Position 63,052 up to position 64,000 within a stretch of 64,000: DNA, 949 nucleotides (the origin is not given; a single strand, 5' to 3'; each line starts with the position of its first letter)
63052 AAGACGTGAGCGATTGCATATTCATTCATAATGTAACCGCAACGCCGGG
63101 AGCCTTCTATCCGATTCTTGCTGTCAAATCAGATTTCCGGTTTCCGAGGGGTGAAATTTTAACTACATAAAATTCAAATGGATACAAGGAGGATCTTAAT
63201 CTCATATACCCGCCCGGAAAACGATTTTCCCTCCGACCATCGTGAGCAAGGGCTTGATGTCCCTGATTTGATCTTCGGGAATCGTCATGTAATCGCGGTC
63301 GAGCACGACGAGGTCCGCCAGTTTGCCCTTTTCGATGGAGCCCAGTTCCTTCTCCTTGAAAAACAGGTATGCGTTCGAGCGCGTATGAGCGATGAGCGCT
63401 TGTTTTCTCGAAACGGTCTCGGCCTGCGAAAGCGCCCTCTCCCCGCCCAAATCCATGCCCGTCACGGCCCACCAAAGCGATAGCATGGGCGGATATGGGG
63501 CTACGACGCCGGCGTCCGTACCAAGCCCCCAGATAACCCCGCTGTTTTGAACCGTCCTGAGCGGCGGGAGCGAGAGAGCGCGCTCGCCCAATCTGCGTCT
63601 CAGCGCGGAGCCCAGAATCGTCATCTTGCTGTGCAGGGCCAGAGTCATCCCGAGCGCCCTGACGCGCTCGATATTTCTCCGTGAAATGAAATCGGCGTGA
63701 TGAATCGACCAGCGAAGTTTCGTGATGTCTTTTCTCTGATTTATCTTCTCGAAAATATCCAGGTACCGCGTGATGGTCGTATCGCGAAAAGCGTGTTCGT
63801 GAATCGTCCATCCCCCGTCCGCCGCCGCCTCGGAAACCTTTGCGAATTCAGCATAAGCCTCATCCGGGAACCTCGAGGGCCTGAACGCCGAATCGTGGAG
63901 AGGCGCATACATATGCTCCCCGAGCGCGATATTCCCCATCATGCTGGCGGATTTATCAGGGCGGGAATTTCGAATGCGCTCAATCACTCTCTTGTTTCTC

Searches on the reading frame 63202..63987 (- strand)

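Call 51: search_protein_families(library=pfam, proteins=[window:63202-63987:-], max_evalue=0.00001)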
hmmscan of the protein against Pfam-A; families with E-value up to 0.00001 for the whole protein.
window:63202-63987:- (261 aa): 2 families
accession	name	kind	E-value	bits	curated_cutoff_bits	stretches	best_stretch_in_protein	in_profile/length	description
PF07969.17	Amidohydro_3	-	1.5e-45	157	29.7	1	16-257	235-472/472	Amidohydrolase family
PF01979.26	Amidohydro_1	-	5.4e-10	39.5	25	1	43-256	132-345/345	Amidohydrolase family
